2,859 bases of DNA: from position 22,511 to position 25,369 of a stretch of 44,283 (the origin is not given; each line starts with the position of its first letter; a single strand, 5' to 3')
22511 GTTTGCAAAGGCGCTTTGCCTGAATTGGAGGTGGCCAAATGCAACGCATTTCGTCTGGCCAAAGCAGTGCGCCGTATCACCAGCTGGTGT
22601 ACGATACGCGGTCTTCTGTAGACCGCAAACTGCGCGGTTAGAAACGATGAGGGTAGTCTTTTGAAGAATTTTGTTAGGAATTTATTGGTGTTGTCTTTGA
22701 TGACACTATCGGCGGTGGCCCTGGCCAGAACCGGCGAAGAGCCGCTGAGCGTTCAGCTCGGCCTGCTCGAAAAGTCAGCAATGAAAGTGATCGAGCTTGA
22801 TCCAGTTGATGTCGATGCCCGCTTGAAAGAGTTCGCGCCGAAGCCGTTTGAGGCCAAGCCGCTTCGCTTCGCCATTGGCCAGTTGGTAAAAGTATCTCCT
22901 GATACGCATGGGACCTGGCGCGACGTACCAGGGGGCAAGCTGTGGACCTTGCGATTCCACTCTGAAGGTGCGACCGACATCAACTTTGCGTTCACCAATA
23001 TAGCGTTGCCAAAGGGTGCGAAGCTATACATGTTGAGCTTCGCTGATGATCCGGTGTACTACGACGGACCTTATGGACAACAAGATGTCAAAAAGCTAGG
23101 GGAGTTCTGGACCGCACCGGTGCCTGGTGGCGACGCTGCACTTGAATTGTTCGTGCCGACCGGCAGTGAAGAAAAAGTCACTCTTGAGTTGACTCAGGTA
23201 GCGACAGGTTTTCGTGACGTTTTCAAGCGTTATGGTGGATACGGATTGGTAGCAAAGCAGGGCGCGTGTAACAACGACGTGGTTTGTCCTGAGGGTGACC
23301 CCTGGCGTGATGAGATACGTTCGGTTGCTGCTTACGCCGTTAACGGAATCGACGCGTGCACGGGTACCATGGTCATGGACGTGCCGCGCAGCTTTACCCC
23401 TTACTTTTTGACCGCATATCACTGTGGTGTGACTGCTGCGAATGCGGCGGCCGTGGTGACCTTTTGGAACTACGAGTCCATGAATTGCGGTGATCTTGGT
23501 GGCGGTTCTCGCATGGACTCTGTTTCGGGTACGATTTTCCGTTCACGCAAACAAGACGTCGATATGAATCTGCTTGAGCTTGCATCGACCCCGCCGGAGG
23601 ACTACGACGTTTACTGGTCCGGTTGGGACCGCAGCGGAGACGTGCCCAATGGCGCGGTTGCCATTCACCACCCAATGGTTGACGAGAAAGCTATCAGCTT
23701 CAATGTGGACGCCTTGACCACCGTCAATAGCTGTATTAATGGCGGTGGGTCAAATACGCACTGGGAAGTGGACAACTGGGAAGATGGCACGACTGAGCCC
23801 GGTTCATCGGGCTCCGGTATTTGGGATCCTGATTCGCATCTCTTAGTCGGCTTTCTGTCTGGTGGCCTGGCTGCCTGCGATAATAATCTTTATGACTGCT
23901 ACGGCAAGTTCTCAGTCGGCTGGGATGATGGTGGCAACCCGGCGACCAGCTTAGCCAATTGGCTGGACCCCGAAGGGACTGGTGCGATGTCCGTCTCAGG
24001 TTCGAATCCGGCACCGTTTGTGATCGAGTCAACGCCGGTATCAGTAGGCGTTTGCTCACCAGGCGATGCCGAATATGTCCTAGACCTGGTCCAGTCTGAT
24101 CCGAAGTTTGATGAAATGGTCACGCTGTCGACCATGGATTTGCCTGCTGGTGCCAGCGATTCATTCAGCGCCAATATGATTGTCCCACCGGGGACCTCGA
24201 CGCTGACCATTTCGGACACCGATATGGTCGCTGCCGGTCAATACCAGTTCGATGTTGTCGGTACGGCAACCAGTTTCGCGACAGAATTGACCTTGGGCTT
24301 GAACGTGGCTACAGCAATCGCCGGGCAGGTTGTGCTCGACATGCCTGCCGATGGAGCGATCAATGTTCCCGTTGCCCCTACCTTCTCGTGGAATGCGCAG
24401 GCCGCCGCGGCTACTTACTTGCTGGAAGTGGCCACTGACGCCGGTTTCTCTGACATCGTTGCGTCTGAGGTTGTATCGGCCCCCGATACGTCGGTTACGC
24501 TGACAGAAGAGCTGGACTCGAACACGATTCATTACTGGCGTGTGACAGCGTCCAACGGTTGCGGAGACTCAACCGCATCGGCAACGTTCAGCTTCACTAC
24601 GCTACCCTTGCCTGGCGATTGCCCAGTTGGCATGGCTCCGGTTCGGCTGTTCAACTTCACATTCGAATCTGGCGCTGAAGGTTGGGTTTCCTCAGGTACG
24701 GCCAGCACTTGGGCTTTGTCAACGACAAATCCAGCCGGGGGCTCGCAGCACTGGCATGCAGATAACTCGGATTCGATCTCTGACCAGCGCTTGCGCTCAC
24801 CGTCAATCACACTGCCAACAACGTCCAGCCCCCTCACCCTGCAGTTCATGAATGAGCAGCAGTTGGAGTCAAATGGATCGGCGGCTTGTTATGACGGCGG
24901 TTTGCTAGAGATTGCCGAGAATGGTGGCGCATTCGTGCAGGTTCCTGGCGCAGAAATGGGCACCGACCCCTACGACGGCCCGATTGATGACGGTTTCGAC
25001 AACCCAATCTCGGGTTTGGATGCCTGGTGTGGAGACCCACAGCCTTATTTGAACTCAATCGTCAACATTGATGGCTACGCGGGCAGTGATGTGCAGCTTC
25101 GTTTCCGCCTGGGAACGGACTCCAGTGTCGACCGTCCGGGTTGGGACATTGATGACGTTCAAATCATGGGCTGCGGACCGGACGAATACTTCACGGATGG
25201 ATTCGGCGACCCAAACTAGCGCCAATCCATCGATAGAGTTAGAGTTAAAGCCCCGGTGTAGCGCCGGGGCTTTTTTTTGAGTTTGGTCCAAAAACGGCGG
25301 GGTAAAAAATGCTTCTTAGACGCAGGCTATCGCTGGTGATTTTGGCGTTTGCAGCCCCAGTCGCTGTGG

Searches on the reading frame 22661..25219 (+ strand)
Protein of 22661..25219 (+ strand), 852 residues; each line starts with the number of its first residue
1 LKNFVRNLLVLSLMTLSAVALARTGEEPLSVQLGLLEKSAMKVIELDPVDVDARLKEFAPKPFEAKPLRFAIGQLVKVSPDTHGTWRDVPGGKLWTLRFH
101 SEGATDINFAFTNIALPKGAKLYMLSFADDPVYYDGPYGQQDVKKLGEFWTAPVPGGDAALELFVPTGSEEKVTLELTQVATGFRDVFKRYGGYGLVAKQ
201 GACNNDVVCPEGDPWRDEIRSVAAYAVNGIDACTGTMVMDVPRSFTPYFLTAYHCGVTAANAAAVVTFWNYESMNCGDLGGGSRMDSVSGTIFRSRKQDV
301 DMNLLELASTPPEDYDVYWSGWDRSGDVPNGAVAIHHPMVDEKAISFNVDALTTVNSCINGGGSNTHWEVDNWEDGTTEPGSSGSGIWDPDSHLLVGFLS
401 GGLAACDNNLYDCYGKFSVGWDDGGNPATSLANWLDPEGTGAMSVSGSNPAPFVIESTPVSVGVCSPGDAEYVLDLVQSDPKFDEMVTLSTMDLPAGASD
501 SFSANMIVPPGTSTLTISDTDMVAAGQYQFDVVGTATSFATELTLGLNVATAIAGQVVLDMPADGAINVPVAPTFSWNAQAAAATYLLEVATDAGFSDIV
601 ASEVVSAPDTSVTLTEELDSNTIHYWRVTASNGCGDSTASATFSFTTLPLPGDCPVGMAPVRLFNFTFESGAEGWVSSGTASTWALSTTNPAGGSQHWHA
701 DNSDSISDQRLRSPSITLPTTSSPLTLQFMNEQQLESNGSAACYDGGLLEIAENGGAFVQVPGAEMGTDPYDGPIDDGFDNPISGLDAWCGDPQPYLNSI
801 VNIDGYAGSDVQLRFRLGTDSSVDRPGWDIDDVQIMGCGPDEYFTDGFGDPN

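Call 13: search_protein_families(library=pfam, proteins=[window:22661-25219:+], max_evalue=0.001)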
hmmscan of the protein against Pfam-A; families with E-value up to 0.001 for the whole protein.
window:22661-25219:+ (852 aa): 2 families
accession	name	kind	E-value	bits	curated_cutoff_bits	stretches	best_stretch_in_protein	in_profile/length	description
PF20773.4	InhA-like_MAM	-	4.3e-05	23.6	26.9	1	686-836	29-163/191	Immune inhibitor A-like, MAM domain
PF25788.1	Ig_Rha78A_N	-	0.00017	22.2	27.4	1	572-647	19-101/105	Rha78A-like, N-terminal immunoglobulin domain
